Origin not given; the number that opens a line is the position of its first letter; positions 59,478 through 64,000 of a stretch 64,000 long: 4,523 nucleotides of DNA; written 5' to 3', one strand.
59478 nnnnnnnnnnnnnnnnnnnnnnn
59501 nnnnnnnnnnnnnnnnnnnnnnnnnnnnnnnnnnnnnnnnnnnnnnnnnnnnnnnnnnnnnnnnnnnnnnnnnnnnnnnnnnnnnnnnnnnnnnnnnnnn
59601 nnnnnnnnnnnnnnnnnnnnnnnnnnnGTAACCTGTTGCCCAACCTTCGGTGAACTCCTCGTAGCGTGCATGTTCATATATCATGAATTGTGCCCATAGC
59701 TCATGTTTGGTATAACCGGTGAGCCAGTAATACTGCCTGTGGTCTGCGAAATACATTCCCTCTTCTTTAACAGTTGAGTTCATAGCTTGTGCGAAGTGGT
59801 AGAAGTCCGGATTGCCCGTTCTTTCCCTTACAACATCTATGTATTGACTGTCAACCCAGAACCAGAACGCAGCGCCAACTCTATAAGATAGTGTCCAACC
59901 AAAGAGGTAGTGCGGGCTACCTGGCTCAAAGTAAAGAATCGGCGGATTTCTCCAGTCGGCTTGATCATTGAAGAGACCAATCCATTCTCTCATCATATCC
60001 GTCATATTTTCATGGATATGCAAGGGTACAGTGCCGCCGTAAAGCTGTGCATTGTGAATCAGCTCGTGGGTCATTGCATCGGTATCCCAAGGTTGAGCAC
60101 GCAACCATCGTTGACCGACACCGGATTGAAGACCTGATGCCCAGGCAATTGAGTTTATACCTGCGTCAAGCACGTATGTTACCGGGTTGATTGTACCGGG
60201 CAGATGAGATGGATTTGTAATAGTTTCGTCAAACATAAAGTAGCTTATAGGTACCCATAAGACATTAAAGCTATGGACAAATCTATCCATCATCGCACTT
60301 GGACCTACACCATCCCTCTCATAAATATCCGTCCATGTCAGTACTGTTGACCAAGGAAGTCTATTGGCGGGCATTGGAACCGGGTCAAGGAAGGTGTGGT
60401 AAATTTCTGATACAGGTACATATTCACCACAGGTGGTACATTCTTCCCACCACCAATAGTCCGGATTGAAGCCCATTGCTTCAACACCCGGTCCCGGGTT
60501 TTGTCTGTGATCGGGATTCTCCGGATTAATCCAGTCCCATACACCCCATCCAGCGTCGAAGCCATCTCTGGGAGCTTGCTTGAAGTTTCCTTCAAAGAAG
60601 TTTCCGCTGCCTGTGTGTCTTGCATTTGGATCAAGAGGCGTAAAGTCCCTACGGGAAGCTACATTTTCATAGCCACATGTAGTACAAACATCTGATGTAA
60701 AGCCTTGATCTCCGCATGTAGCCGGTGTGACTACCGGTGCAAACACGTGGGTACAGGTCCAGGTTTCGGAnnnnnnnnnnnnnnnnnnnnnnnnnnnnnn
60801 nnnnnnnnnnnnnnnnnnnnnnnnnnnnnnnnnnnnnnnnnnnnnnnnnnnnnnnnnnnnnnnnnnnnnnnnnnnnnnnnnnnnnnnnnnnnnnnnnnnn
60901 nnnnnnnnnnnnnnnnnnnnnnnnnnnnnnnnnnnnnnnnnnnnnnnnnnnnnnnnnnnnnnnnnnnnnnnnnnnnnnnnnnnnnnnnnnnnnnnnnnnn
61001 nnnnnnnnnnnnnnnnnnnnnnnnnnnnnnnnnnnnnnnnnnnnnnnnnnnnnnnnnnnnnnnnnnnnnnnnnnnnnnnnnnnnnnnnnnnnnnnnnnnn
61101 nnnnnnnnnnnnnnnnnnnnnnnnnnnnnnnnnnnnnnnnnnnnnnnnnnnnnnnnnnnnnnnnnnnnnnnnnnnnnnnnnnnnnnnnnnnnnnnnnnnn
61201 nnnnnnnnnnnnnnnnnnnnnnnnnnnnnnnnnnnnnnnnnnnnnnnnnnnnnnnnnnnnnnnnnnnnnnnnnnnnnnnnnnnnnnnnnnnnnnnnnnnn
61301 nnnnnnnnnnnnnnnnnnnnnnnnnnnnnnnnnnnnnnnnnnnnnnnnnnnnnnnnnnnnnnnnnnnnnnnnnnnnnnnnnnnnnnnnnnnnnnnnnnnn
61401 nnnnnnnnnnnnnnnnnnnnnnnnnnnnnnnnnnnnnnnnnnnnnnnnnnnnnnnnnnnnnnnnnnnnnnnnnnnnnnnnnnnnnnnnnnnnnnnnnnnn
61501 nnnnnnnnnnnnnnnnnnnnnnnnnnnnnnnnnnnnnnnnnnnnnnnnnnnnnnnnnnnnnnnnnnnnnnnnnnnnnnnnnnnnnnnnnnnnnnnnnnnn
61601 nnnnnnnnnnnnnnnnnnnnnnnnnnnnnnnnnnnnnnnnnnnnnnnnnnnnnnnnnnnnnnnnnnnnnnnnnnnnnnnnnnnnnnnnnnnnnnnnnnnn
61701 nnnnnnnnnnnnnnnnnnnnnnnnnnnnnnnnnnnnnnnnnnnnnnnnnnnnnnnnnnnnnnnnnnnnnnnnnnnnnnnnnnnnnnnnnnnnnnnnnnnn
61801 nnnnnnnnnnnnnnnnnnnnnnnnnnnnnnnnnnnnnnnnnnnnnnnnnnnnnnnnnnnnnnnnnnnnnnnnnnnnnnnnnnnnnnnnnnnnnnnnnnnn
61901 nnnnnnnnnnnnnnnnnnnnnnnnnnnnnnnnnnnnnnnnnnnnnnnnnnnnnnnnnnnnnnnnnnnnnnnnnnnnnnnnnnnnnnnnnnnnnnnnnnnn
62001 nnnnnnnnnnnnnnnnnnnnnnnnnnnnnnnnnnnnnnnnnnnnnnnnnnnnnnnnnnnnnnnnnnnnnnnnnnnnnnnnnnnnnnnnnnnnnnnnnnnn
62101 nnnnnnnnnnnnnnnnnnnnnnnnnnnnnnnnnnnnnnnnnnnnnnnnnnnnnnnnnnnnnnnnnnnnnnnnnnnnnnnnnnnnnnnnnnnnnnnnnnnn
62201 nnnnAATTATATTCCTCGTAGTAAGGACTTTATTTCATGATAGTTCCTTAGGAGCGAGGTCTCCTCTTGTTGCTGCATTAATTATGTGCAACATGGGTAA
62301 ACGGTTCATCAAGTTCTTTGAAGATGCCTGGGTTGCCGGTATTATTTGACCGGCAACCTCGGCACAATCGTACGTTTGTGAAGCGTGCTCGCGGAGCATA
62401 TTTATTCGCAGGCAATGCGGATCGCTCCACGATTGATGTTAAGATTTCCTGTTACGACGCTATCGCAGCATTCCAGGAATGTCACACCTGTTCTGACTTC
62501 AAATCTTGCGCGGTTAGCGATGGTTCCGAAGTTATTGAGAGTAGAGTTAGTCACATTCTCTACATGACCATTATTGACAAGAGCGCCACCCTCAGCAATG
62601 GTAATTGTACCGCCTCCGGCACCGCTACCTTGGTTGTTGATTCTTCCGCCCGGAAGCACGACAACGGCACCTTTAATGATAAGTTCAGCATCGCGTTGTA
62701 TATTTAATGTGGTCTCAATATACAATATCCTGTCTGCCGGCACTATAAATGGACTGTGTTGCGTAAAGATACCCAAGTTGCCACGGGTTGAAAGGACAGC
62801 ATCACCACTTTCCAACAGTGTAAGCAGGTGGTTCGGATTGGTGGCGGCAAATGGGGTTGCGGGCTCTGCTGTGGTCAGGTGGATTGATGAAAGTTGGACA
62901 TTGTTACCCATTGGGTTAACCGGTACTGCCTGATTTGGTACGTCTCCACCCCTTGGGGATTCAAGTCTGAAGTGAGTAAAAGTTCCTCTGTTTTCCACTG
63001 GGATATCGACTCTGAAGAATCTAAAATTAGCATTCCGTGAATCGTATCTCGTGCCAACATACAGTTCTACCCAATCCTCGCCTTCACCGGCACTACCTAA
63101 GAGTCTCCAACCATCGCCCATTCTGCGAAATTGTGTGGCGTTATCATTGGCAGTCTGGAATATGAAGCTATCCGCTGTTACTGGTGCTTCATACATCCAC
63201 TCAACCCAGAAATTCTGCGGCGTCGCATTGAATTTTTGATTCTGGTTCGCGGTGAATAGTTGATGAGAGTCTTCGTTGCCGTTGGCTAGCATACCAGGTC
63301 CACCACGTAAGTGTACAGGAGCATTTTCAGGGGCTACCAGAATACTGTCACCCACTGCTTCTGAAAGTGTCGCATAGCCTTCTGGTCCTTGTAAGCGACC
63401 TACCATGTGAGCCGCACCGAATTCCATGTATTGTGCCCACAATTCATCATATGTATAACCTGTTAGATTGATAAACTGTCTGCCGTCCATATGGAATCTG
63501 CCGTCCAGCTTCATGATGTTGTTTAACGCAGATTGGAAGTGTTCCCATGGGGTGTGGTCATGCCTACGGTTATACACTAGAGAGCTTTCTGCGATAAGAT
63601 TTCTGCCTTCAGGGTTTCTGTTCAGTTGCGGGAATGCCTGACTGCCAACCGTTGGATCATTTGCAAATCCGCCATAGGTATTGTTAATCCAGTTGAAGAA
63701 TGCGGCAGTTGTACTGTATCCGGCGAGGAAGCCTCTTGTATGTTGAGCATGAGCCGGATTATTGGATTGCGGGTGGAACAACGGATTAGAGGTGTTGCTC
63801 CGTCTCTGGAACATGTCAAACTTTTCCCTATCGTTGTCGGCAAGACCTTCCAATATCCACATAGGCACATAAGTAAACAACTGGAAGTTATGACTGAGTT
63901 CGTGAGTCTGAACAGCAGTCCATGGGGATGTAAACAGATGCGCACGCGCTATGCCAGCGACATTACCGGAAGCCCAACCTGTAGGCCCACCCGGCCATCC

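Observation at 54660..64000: Tandem array of three giant secreted paralogs: BSP-like HExxH peptidase + discoidin-like domains + a shared module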

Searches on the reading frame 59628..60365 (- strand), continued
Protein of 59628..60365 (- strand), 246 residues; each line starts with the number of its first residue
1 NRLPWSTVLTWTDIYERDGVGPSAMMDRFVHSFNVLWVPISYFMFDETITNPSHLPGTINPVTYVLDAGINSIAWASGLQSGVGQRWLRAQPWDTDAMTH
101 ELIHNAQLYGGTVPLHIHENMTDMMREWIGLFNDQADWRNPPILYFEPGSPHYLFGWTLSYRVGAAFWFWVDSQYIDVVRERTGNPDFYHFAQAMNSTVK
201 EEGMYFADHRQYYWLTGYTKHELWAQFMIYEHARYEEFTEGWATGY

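Call 87: search_solved_structures(query=A6, max_evalue=1, show_alignments=2)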
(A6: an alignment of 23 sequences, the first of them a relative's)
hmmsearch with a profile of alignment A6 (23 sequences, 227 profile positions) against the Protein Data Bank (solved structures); distinct sequences matched with E-value up to 1: 3.
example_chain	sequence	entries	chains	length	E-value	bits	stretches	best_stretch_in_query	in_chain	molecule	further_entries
3ahm_A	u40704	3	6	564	0.1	15.8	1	102-129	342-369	Oligopeptidase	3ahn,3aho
2h1j_A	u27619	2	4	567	0.17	15.1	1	104-129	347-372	Oligoendopeptidase F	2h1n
3sks_A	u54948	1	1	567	0.18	15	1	101-129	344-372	Putative Oligoendopeptidase F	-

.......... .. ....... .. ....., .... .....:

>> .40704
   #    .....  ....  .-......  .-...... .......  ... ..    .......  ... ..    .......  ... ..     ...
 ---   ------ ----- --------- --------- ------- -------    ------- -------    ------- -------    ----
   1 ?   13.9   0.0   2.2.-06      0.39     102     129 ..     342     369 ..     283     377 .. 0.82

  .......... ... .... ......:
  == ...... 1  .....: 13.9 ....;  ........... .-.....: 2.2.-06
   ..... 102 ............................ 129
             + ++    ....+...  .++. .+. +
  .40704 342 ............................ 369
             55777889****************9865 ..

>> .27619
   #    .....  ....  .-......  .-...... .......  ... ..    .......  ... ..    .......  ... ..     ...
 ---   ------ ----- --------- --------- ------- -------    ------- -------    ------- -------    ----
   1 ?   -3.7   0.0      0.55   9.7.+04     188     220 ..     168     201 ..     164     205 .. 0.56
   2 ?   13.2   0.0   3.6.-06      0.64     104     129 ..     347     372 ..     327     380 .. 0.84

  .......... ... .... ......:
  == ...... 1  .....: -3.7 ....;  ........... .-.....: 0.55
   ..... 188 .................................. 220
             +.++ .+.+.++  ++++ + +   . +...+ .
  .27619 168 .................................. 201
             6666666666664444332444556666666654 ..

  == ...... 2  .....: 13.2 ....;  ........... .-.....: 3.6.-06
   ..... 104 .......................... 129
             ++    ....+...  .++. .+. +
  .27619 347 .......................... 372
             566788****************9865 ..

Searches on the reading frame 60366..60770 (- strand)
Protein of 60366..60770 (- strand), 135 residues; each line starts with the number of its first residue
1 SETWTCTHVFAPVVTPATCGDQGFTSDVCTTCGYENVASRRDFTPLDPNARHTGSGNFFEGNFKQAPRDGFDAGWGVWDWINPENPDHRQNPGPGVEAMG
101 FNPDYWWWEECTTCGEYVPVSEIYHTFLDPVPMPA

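Call 56: search_protein_families(library=pfam, proteins=[window:60366-60770:-], max_evalue=1)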
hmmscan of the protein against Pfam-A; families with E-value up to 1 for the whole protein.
window:60366-60770:- (135 aa): 1 family
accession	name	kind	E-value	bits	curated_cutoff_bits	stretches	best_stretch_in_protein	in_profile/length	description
PF13240.11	Zn_Ribbon_1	-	0.037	14.3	25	0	29-37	2-10/23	zinc-ribbon domain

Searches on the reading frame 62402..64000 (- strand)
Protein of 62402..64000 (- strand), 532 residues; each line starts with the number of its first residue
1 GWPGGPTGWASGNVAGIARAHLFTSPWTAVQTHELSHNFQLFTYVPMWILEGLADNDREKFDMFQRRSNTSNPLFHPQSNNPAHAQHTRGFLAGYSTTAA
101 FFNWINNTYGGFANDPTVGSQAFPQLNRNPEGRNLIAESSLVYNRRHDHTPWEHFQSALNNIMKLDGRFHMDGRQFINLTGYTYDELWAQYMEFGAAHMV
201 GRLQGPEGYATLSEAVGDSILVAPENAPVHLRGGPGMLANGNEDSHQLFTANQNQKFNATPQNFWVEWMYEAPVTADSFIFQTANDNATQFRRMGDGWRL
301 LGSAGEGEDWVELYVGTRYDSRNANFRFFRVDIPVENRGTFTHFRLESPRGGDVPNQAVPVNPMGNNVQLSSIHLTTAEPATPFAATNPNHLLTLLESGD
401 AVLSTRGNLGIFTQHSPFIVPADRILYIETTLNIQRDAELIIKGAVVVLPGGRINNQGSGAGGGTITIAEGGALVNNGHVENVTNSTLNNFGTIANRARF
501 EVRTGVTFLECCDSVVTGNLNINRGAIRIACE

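Call 4: search_protein_families(library=pfam, proteins=[window:62402-64000:-], max_evalue=0.1)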
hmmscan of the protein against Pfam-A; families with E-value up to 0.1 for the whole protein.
window:62402-64000:- (532 aa): 2 families
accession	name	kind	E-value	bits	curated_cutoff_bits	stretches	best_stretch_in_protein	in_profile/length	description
PF04450.18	BSP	-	0.022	15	23.8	0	28-112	103-175/207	Peptidase of plants and bacteria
PF05594.20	Fil_haemagg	-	0.044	14.9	21.5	1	430-478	12-72/72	Haemagglutinin repeat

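Call 6: search_protein_families(library=ncbifam, proteins=[window:62402-64000:-], max_evalue=1)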
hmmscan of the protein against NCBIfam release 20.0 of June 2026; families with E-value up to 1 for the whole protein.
window:62402-64000:- (532 aa): 0 families
